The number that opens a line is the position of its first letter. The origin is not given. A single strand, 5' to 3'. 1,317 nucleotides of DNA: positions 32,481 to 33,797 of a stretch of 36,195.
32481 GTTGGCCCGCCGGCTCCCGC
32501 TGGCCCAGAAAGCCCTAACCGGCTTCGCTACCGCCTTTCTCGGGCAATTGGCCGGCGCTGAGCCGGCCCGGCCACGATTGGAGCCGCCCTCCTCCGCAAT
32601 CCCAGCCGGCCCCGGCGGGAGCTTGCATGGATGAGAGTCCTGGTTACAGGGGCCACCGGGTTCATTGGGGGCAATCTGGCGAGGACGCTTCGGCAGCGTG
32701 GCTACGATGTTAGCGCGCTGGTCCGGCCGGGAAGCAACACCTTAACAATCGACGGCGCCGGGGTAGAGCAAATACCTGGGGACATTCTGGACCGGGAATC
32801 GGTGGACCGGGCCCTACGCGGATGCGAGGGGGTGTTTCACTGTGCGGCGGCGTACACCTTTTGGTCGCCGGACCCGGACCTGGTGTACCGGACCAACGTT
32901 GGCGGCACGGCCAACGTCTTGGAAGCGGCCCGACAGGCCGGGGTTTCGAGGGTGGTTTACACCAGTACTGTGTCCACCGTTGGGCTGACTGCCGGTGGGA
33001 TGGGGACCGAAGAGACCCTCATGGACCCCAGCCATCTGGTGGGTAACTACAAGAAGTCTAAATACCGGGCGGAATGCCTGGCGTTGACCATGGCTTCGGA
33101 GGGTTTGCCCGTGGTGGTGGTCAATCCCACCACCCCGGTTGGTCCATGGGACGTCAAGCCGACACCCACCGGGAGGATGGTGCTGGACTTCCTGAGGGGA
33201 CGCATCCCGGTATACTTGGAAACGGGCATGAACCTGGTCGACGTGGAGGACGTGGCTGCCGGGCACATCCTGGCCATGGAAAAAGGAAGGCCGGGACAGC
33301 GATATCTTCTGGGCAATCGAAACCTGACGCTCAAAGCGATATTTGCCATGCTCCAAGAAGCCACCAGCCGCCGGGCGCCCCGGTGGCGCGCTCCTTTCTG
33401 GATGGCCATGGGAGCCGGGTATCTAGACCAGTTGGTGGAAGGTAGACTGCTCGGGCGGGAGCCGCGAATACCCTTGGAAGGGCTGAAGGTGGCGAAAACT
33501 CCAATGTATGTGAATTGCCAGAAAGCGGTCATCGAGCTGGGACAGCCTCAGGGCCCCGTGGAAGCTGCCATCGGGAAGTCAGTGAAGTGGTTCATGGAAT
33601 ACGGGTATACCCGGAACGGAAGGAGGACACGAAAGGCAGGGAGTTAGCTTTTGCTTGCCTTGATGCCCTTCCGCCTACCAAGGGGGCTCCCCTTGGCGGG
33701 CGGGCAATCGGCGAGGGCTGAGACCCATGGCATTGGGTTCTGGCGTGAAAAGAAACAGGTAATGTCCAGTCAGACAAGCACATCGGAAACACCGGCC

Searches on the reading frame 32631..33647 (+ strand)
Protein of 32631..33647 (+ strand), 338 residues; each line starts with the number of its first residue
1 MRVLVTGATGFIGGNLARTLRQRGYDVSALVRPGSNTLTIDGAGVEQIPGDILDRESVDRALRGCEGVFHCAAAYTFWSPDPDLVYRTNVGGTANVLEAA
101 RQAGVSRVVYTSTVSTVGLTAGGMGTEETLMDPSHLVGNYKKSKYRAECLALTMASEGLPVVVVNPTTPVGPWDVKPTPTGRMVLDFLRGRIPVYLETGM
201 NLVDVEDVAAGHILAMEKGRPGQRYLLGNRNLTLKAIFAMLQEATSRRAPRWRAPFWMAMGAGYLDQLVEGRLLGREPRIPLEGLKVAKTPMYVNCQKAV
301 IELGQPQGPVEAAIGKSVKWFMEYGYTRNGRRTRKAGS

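Call 16: find_encoding_contigs(protein=window:32631-33647:+, flank=10000, max_places=6)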
Protein window:32631-33647:+ (338 aa): 3 contigs read that carry it; 3 places shown.
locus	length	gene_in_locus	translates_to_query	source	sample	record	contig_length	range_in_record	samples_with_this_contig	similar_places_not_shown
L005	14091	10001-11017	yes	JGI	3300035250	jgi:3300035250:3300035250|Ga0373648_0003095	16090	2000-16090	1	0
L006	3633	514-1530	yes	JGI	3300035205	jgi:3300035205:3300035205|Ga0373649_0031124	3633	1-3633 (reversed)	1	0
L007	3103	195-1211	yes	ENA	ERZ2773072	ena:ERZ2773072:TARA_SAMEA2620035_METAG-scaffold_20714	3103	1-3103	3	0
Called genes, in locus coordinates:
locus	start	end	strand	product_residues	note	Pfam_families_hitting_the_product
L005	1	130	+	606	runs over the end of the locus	PF01512:Complex1_51K, PF12797:Fer4_2 (faint), PF10589:NADH_4Fe-4S, PF12838:Fer4_7 (weak), PF13187:Fer4_9 (weak), PF13237:Fer4_10 (weak), PF14697:Fer4_21, PF00037:Fer4 (weak)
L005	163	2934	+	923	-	PF13510:Fer2_4, PF10588:NADH-G_4Fe-4S_3, PF00037:Fer4 (faint), PF22117:Fer4_Nqo3 (weak), PF12838:Fer4_7 (weak), PF04879:Molybdop_Fe4S4, PF00384:Molybdopterin, PF01568:Molydop_binding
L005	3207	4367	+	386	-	PF02771:Acyl-CoA_dh_N, PF02770:Acyl-CoA_dh_M, PF00441:Acyl-CoA_dh_1, PF22924:ACOX_C_alpha1 (weak), PF08028:Acyl-CoA_dh_2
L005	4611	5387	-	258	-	PF00378:ECH_1, PF16113:ECH_2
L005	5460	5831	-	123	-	PF11969:DcpS_C (weak), PF01230:HIT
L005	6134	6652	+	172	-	PF00994:MoCF_biosynth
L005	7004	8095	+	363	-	PF00348:polyprenyl_synt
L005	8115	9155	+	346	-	PF04055:Radical_SAM, PF11946:DUF3463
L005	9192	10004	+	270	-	PF01048:PNP_UDP_1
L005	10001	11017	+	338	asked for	PF01073:3Beta_HSD, PF01370:Epimerase, PF02719:Polysacc_synt_2, PF04321:RmlD_sub_bind, PF05368:NmrA, PF13460:NAD_binding_10, PF16363:GDP_Man_Dehyd, PF07993:NAD_binding_4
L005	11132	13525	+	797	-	PF00432:Prenyltrans (faint), PF09492:Pec_lyase (faint), PF13249:SQHop_cyclase_N, PF07678:TED_complement (faint), PF13243:SQHop_cyclase_C, PF01894:YjbQ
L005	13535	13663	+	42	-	PF01894:YjbQ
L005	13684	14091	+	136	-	?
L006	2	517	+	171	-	?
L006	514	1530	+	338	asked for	PF01073:3Beta_HSD, PF01370:Epimerase, PF02719:Polysacc_synt_2, PF04321:RmlD_sub_bind, PF05368:NmrA, PF13460:NAD_binding_10, PF16363:GDP_Man_Dehyd, PF07993:NAD_binding_4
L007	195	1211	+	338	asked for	PF01073:3Beta_HSD, PF01370:Epimerase, PF02719:Polysacc_synt_2, PF04321:RmlD_sub_bind, PF05368:NmrA, PF13460:NAD_binding_10, PF16363:GDP_Man_Dehyd, PF07993:NAD_binding_4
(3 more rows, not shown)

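Call 27: search_protein_families(library=ncbifam, proteins=[window:32631-33647:+, L005:13684-14091:+], max_evalue=0.00001)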
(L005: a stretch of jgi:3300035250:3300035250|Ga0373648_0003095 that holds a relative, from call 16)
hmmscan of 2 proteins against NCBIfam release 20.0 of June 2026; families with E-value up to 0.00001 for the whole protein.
window:32631-33647:+ (338 aa): 23 families
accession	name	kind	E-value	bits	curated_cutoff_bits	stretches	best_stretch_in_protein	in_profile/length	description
TIGR03466.1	HpnA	hypoth_equivalog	7.2e-122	406.3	367.65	1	1-326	1-326/327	hopanoid-associated sugar epimerase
NF052578.1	StrlDmthSdmBMthl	equivalog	2.2e-66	224.8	600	1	1-326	1-327/328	sterol demethylase protein SdmB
NF042422.1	oxyalk_red_OleD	equivalog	4.3e-36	124.9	580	1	1-263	1-268/329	2-alkyl-3-oxoalkanoate reductase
NF042423.1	oxyalk_red_Shew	equivalog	1e-29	103.7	580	1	2-262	10-274/331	2-alkyl-3-oxoalkanoate reductase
TIGR04180.1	EDH_00030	hypoth_equivalog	7.6e-24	84.3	475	1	3-173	1-179/297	NAD-dependent 4,6-dehydratase LegB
TIGR01746.1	Thioester-redct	subfamily_domain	1.4e-17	64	213.35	1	53-167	77-193/371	thioester reductase domain-containing protein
NF058621.1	DiazavRedAvaA7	equivalog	1.7e-17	64.1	400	1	1-216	1-219/304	3-diazoavenalumate denitrifying reductase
TIGR01181.1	dTDP_gluc_dehyt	equivalog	1.1e-14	54.3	365.1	1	2-237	1-253/321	dTDP-glucose 4,6-dehydratase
TIGR01179.1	galE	equivalog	3.7e-14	52.3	262.3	1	2-150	1-155/332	UDP-glucose 4-epimerase GalE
NF005539.0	PRK07201.1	equivalog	2.1e-13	49.9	549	1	1-171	1-179/657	SDR family oxidoreductase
NF043036.1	ErythonDh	equivalog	8.1e-13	48.3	325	1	1-139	1-151/321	D-erythronate dehydrogenase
NF004520.0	PRK05865.1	equivalog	1.9e-12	45.9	1509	1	1-115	1-105/854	sugar epimerase family protein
NF041293.1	G6PDh_Azf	equivalog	4.5e-11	42.7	400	1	3-118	5-120/252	NAD-dependent glucose-6-phosphate dehydrogenase Azf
TIGR02197.1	heptose_epim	equivalog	2e-10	40.3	274.6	1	3-139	1-140/316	ADP-glyceromanno-heptose 6-epimerase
TIGR02622.1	CDP_4_6_dhtase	equivalog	7.3e-09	35.2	278.45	1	2-111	6-126/352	CDP-glucose 4,6-dehydratase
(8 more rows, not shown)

L005:13684-14091:+ (136 aa): 5 families
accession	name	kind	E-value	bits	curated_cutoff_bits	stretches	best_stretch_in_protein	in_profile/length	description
TIGR03465.1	HpnD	equivalog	3.3e-37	128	278.6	1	17-135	4-122/267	presqualene diphosphate synthase HpnD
NF045686.1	PhytoSynCyanob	equivalog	4e-32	111.5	550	1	4-136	17-149/310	15-cis-phytoene synthase CrtB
TIGR03464.1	HpnC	equivalog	3.5e-24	85.7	250.45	1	18-135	5-123/267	squalene synthase HpnC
NF045921.1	PhytnSynCrtBRhod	equivalog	3.7e-18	66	500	1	9-135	8-132/307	15-cis-phytoene synthase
NF042419.1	Phyto_syn_CrtB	equivalog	3.5e-17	62.9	480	1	20-136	16-141/306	15-cis-phytoene synthase CrtB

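Call 39: list_cluster_members(proteins=[L005:11132-13522:+, L001:3906-6056:+])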
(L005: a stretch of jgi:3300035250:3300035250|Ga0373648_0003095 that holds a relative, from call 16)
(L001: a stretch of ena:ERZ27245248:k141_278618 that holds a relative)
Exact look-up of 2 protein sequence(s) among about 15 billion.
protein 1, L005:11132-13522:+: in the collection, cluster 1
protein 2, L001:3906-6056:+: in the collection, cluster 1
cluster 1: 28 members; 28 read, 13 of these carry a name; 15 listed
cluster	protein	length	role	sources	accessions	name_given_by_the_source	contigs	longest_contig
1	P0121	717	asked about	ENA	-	-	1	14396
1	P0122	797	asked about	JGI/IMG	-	squalene-hopene/tetraprenyl-beta-curcumene cyclase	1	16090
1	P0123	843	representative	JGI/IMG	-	squalene-hopene/tetraprenyl-beta-curcumene cyclase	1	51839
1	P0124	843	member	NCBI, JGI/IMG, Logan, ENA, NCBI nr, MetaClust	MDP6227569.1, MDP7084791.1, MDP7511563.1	MAG: squalene--hopene cyclase [Dehalococcoidia bacterium] | squalene--hopene cyclase [Dehalococcoidia bacterium] | \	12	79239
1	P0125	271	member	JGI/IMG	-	-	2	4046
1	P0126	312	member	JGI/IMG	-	-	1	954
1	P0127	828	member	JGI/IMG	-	squalene-hopene/tetraprenyl-beta-curcumene cyclase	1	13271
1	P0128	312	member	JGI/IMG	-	secondary thiamine-phosphate synthase enzyme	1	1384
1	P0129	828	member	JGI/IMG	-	squalene-hopene/tetraprenyl-beta-curcumene cyclase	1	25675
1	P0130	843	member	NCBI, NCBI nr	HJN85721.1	MAG TPA: squalene--hopene cyclase [Dehalococcoidia bacterium] | squalene--hopene cyclase [Dehalococcoidia bacterium]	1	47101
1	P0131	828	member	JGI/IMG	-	squalene-hopene/tetraprenyl-beta-curcumene cyclase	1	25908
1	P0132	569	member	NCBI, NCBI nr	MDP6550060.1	MAG: squalene--hopene cyclase [Dehalococcoidia bacterium] | squalene--hopene cyclase [Dehalococcoidia bacterium]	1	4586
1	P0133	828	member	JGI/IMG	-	squalene-hopene/tetraprenyl-beta-curcumene cyclase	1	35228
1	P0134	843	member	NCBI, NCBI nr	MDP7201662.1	MAG: squalene--hopene cyclase [Dehalococcoidia bacterium] | squalene--hopene cyclase [Dehalococcoidia bacterium]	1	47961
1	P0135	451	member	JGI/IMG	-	-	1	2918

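Call 42: find_encoding_contigs(protein=P0123, flank=6000, max_places=3)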
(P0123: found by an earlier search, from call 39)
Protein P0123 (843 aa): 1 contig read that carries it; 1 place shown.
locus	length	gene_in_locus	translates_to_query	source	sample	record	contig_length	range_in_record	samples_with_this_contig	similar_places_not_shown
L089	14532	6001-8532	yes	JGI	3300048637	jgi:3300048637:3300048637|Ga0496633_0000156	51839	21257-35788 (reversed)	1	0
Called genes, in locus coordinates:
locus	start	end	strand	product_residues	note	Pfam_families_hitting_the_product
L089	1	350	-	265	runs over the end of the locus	PF00378:ECH_1, PF16113:ECH_2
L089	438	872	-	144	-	PF11969:DcpS_C (weak), PF01230:HIT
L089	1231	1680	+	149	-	PF00994:MoCF_biosynth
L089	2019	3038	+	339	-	PF00348:polyprenyl_synt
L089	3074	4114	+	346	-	PF04055:Radical_SAM, PF11946:DUF3463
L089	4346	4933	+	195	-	PF01048:PNP_UDP_1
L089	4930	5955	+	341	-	PF01073:3Beta_HSD, PF01370:Epimerase, PF02719:Polysacc_synt_2, PF04321:RmlD_sub_bind, PF05368:NmrA, PF13460:NAD_binding_10, PF16363:GDP_Man_Dehyd, PF07993:NAD_binding_4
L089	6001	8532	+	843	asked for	PF00432:Prenyltrans (faint), PF07678:TED_complement (faint), PF09492:Pec_lyase (faint), PF13249:SQHop_cyclase_N, PF13243:SQHop_cyclase_C, PF01894:YjbQ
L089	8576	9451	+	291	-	PF00494:SQS_PSY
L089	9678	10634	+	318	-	PF01073:3Beta_HSD, PF01370:Epimerase, PF04321:RmlD_sub_bind, PF13460:NAD_binding_10 (weak), PF16363:GDP_Man_Dehyd, PF07993:NAD_binding_4 (weak)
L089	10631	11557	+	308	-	PF01156:IU_nuc_hydro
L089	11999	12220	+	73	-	-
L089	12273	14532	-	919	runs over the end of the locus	PF01326:PPDK_N, PF00391:PEP-utilizers, PF02896:PEP-utilizers_C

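Call 43: find_encoding_contigs(protein=P0124, flank=6000, max_places=10)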
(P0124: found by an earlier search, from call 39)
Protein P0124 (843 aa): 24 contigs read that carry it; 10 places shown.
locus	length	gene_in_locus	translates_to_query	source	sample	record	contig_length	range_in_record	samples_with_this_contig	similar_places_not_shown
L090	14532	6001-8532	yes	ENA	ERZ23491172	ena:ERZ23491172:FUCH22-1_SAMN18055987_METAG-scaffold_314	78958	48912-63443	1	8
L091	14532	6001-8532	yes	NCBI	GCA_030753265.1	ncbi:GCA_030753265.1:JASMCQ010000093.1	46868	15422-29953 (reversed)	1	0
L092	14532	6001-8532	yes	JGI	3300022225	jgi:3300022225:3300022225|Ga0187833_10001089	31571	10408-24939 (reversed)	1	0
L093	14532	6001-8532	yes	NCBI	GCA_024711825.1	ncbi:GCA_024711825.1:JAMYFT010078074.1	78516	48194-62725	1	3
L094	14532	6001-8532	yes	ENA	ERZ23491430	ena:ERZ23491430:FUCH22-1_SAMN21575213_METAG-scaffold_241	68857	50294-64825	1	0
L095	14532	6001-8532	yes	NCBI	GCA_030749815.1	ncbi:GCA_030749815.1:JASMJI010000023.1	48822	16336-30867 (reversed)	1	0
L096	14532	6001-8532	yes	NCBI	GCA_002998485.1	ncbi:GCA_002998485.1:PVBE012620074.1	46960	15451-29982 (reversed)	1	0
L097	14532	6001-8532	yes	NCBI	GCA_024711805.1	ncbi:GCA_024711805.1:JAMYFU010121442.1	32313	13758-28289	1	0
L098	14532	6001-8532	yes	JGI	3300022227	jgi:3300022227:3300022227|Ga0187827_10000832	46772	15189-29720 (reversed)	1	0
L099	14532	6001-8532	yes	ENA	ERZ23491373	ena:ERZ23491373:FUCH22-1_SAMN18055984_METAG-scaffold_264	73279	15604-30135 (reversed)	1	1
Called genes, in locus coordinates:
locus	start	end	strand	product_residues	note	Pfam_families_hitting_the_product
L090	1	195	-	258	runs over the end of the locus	PF00378:ECH_1, PF16113:ECH_2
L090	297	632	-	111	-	PF11969:DcpS_C (weak), PF01230:HIT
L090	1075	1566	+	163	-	PF00994:MoCF_biosynth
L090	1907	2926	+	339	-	PF00348:polyprenyl_synt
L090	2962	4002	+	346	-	PF04055:Radical_SAM, PF11946:DUF3463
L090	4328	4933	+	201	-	PF01048:PNP_UDP_1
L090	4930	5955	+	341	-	PF01073:3Beta_HSD, PF01370:Epimerase, PF02719:Polysacc_synt_2, PF04321:RmlD_sub_bind, PF05368:NmrA, PF13460:NAD_binding_10, PF16363:GDP_Man_Dehyd, PF07993:NAD_binding_4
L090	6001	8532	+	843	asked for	PF00432:Prenyltrans (faint), PF07678:TED_complement (faint), PF09492:Pec_lyase (faint), PF13249:SQHop_cyclase_N, PF13243:SQHop_cyclase_C, PF01894:YjbQ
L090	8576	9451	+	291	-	PF00494:SQS_PSY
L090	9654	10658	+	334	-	PF01073:3Beta_HSD, PF01370:Epimerase, PF04321:RmlD_sub_bind, PF16363:GDP_Man_Dehyd, PF13460:NAD_binding_10 (weak), PF07993:NAD_binding_4 (weak)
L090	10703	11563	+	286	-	PF01156:IU_nuc_hydro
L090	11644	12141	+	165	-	-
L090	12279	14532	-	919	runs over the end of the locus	PF01326:PPDK_N, PF00391:PEP-utilizers, PF02896:PEP-utilizers_C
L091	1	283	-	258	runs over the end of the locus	PF00378:ECH_1, PF16113:ECH_2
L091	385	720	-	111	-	PF11969:DcpS_C (weak), PF01230:HIT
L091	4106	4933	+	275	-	PF01048:PNP_UDP_1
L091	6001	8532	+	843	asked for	PF00432:Prenyltrans (faint), PF07678:TED_complement (faint), PF09492:Pec_lyase (faint), PF13249:SQHop_cyclase_N, PF13243:SQHop_cyclase_C, PF01894:YjbQ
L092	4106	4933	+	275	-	PF01048:PNP_UDP_1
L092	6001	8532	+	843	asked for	PF00432:Prenyltrans (faint), PF07678:TED_complement (faint), PF09492:Pec_lyase (faint), PF13249:SQHop_cyclase_N, PF13243:SQHop_cyclase_C, PF01894:YjbQ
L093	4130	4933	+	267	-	PF01048:PNP_UDP_1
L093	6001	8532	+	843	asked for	PF00432:Prenyltrans (faint), PF07678:TED_complement (faint), PF09492:Pec_lyase (faint), PF13249:SQHop_cyclase_N, PF13243:SQHop_cyclase_C, PF01894:YjbQ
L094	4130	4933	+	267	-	PF01048:PNP_UDP_1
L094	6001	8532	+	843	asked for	PF00432:Prenyltrans (faint), PF07678:TED_complement (faint), PF09492:Pec_lyase (faint), PF13249:SQHop_cyclase_N, PF13243:SQHop_cyclase_C, PF01894:YjbQ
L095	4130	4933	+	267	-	PF01048:PNP_UDP_1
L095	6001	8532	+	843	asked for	PF00432:Prenyltrans (faint), PF07678:TED_complement (faint), PF09492:Pec_lyase (faint), PF13249:SQHop_cyclase_N, PF13243:SQHop_cyclase_C, PF01894:YjbQ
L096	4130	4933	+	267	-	PF01048:PNP_UDP_1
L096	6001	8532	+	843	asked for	PF00432:Prenyltrans (faint), PF07678:TED_complement (faint), PF09492:Pec_lyase (faint), PF13249:SQHop_cyclase_N, PF13243:SQHop_cyclase_C, PF01894:YjbQ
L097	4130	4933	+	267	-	PF01048:PNP_UDP_1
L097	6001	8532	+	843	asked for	PF00432:Prenyltrans (faint), PF07678:TED_complement (faint), PF09492:Pec_lyase (faint), PF13249:SQHop_cyclase_N, PF13243:SQHop_cyclase_C, PF01894:YjbQ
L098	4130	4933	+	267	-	PF01048:PNP_UDP_1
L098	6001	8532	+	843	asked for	PF00432:Prenyltrans (faint), PF07678:TED_complement (faint), PF09492:Pec_lyase (faint), PF13249:SQHop_cyclase_N, PF13243:SQHop_cyclase_C, PF01894:YjbQ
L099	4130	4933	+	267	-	PF01048:PNP_UDP_1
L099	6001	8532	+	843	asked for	PF00432:Prenyltrans (faint), PF07678:TED_complement (faint), PF09492:Pec_lyase (faint), PF13249:SQHop_cyclase_N, PF13243:SQHop_cyclase_C, PF01894:YjbQ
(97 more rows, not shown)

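Call 45: find_encoding_contigs(protein=P0125, flank=3000, max_places=2)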
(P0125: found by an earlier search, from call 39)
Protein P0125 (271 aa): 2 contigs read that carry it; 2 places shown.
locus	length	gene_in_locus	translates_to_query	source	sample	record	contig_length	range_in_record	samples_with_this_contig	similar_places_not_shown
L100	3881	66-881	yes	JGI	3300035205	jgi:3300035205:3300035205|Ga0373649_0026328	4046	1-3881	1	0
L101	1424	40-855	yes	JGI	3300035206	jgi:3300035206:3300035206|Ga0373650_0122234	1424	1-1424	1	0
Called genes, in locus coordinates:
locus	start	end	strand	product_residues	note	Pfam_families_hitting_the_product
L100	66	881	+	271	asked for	PF13243:SQHop_cyclase_C, PF01894:YjbQ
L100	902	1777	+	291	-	PF00494:SQS_PSY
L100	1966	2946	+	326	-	PF01073:3Beta_HSD, PF01370:Epimerase, PF04321:RmlD_sub_bind, PF16363:GDP_Man_Dehyd, PF13460:NAD_binding_10 (weak), PF07993:NAD_binding_4 (weak)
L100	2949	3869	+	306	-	PF01156:IU_nuc_hydro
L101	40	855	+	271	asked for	PF13243:SQHop_cyclase_C, PF01894:YjbQ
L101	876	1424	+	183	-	?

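Call 46: find_encoding_contigs(protein=P0135, flank=3000, max_places=2)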
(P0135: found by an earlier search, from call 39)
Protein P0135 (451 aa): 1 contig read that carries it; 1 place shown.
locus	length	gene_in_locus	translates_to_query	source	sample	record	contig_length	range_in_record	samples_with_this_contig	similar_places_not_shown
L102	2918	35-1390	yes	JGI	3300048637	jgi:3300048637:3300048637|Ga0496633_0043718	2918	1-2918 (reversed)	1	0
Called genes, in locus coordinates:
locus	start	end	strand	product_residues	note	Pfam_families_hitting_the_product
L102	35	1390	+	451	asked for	PF07678:TED_complement (faint), PF13243:SQHop_cyclase_C, PF13249:SQHop_cyclase_N (faint), PF01894:YjbQ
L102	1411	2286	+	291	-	PF00494:SQS_PSY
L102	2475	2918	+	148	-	?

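Call 58: search_protein_families(library=pfam, proteins=[L090:8576-9451:+, L090:9654-10658:+, L090:10703-11563:+], max_evalue=0.001)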
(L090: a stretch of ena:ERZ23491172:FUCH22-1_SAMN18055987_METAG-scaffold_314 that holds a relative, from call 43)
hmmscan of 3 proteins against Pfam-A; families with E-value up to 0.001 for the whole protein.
L090:8576-9451:+ (291 aa): 1 family
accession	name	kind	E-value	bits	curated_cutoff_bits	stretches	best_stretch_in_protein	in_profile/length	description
PF00494.24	SQS_PSY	-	3.4e-78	263.4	26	1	18-268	4-262/263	Squalene/phytoene synthase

L090:9654-10658:+ (334 aa): 6 families
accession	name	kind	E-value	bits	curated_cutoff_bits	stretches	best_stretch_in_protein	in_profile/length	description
PF01370.27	Epimerase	-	7.4e-30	104.6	20.9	1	10-235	1-240/240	NAD dependent epimerase/dehydratase family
PF01073.25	3Beta_HSD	-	4.4e-16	59.2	22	1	11-190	1-191/280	3-beta hydroxysteroid dehydrogenase/isomerase family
PF04321.23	RmlD_sub_bind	-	1.3e-10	41.3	27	1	10-251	3-229/287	RmlD substrate binding domain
PF16363.11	GDP_Man_Dehyd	-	7e-10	39.3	27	1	12-184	2-187/332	GDP-mannose 4,6 dehydratase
PF07993.18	NAD_binding_4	-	1.6e-09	37.8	20.1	1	89-185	104-212/258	Male sterility protein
PF13460.12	NAD_binding_10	-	1.6e-05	25.3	27.2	1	14-134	1-111/184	NAD(P)H-binding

L090:10703-11563:+ (286 aa): 1 family
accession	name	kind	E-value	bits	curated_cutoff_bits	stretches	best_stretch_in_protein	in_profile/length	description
PF01156.24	IU_nuc_hydro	-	1.9e-66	225.2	34.2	1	1-270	17-296/297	Inosine-uridine preferring nucleoside hydrolase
